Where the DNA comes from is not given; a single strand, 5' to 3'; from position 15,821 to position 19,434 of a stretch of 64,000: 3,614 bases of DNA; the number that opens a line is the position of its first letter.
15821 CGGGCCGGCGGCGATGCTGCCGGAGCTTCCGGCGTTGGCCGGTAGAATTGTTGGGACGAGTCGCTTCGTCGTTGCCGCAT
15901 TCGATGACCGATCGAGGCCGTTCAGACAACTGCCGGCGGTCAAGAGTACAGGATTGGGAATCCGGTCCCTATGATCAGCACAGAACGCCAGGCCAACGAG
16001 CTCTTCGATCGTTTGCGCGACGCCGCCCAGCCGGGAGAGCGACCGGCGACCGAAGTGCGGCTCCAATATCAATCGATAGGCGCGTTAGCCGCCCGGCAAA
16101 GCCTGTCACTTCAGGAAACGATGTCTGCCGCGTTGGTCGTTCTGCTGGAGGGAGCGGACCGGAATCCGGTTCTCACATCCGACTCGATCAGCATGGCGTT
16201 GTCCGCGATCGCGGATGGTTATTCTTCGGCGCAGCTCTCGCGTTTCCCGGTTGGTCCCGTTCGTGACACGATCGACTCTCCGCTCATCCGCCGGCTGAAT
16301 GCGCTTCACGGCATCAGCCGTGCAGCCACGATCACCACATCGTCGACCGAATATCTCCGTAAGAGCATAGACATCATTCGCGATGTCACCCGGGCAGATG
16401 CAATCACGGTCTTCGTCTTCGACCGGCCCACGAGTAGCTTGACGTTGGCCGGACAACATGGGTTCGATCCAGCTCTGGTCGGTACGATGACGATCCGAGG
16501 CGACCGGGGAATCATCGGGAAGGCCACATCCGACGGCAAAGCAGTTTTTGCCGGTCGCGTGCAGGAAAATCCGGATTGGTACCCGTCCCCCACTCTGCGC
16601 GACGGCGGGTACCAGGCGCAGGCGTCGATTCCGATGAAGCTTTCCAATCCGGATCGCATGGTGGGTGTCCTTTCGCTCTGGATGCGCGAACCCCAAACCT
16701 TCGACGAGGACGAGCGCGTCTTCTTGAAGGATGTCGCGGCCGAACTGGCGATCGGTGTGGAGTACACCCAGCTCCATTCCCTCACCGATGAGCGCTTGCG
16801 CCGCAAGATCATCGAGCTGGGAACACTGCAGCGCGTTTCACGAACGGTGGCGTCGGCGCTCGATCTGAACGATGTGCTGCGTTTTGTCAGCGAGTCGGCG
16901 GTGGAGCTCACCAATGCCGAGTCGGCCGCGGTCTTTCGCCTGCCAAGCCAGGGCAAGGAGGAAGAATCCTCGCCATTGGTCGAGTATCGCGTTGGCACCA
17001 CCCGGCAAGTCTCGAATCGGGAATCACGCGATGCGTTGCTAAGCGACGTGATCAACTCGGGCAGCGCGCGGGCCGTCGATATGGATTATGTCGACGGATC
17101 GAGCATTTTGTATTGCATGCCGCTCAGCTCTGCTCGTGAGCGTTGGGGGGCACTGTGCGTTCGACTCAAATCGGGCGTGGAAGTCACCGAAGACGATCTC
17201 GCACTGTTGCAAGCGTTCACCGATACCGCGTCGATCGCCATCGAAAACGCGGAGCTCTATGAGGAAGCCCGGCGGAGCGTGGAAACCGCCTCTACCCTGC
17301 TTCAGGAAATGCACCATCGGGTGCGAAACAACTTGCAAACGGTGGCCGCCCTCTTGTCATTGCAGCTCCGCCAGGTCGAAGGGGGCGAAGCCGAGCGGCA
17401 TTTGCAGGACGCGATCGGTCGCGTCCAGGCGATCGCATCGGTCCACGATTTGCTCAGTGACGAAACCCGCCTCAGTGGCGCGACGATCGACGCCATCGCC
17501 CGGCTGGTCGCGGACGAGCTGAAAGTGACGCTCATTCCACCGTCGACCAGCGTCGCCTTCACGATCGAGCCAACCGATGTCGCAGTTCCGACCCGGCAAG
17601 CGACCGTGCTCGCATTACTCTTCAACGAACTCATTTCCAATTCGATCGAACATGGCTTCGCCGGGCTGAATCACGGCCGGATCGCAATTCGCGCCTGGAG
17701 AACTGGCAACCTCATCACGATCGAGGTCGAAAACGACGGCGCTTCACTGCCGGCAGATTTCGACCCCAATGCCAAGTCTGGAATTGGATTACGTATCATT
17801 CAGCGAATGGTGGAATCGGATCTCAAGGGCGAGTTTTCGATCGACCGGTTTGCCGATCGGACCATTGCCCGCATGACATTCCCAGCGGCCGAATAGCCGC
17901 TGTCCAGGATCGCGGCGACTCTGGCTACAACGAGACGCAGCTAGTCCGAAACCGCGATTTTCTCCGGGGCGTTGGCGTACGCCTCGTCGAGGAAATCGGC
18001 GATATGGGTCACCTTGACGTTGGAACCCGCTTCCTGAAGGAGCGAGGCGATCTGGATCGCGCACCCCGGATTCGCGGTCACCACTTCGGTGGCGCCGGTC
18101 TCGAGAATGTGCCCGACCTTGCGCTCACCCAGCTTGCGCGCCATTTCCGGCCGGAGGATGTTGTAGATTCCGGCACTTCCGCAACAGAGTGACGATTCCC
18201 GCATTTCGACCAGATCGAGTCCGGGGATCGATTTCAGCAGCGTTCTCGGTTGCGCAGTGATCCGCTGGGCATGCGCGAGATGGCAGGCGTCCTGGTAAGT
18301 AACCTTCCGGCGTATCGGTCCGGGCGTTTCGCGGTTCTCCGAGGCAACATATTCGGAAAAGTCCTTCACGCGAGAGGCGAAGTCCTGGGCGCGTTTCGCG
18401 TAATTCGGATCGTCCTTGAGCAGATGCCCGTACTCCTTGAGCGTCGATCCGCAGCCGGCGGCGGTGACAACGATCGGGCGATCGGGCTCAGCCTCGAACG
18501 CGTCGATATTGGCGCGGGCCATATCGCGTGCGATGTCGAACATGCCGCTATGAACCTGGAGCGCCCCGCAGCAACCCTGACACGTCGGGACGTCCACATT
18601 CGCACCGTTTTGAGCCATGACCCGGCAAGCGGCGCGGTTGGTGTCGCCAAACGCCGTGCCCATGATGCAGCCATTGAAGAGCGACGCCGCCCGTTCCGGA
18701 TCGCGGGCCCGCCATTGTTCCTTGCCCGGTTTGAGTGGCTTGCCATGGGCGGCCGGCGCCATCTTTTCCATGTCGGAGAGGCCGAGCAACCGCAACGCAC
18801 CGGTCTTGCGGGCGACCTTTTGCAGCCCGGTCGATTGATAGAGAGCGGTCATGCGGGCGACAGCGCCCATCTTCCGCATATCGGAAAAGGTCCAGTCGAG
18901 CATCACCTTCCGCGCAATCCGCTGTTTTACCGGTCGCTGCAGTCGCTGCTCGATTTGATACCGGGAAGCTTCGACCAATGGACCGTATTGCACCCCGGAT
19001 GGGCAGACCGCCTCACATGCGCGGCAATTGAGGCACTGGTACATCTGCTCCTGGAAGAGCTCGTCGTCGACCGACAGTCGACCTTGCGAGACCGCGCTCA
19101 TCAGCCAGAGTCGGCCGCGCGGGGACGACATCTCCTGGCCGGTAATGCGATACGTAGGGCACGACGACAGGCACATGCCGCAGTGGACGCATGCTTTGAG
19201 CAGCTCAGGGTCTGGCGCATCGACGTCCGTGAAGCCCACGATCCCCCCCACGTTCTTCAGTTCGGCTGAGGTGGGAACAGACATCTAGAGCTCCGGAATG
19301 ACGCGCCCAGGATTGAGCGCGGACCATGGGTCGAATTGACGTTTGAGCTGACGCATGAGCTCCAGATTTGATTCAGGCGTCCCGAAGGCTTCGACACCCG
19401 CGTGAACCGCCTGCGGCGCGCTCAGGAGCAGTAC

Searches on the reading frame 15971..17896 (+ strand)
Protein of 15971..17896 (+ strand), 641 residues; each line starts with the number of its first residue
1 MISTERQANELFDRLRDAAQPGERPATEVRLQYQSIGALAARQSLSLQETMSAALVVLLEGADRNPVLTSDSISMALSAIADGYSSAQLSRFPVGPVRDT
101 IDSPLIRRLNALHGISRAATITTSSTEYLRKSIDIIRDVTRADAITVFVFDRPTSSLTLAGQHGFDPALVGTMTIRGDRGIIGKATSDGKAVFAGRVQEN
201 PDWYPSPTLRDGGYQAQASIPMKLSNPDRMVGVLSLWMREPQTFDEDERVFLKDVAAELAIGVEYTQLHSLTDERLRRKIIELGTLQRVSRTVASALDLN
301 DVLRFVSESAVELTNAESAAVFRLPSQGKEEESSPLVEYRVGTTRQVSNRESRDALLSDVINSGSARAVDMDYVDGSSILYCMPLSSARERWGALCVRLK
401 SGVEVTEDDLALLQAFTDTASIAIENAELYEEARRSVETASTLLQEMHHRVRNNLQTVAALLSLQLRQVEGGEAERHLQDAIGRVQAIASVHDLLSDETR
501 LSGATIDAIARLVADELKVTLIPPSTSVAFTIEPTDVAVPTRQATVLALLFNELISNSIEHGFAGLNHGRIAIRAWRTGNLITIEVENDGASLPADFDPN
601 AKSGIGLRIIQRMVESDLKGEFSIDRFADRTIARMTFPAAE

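Call 83: search_protein_families(library=pfam, proteins=[window:15971-17896:+], max_evalue=0.001)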
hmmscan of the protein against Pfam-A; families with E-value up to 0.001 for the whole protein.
window:15971-17896:+ (641 aa): 7 families
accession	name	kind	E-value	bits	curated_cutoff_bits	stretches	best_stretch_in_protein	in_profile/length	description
PF13185.12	GAF_2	-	5.4e-21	75.7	28.6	2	123-264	2-136/136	GAF domain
PF07568.18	HisKA_2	-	1.3e-18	67.3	22.3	1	446-517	1-72/76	Histidine kinase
PF01590.32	GAF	-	1.3e-16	61.7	22.4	2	298-424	1-133/133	GAF domain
PF13492.12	GAF_3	-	1e-13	52.3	27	2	299-426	2-129/129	GAF domain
PF07536.20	HWE_HK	-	1e-08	36.3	22.8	1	446-513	1-65/83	HWE histidine kinase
PF02518.31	HATPase_c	-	2.1e-07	31.8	26.4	1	547-639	6-109/111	Histidine kinase-, DNA gyrase B-, and HSP90-like ATPase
PF13581.12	HATPase_c_2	-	8.2e-07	29.5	27.4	1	539-616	24-111/127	Histidine kinase-like ATPase domain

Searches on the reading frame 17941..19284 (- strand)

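Call 83: search_protein_families(library=pfam, proteins=[window:17941-19284:-], max_evalue=0.001)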
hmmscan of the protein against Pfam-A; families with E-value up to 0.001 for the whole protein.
window:17941-19284:- (447 aa): 8 families
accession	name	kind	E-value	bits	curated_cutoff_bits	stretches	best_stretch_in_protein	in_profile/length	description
PF02754.22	CCG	-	4.7e-31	107.2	20.6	2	328-412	1-84/85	Cysteine-rich domain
PF13183.11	Fer4_8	-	1.1e-14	55.1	27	1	29-98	2-68/68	4Fe-4S dicluster domain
PF12838.12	Fer4_7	-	8.8e-11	42.5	27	1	32-98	2-52/52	4Fe-4S dicluster domain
PF13534.11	Fer4_17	-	9.4e-11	42.5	22.2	1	31-98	1-60/61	4Fe-4S dicluster domain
PF13484.11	Fer4_16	-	1.8e-08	35.4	30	1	32-96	2-65/66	4Fe-4S double cluster binding domain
PF13237.11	Fer4_10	-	1.6e-05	25.2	25.5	1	30-95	7-53/53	4Fe-4S dicluster domain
PF13187.11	Fer4_9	-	0.00019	21.8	27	1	31-97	1-50/52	4Fe-4S dicluster domain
PF12837.12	Fer4_6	-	0.00026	21.2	25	0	83-98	8-23/24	4Fe-4S binding domain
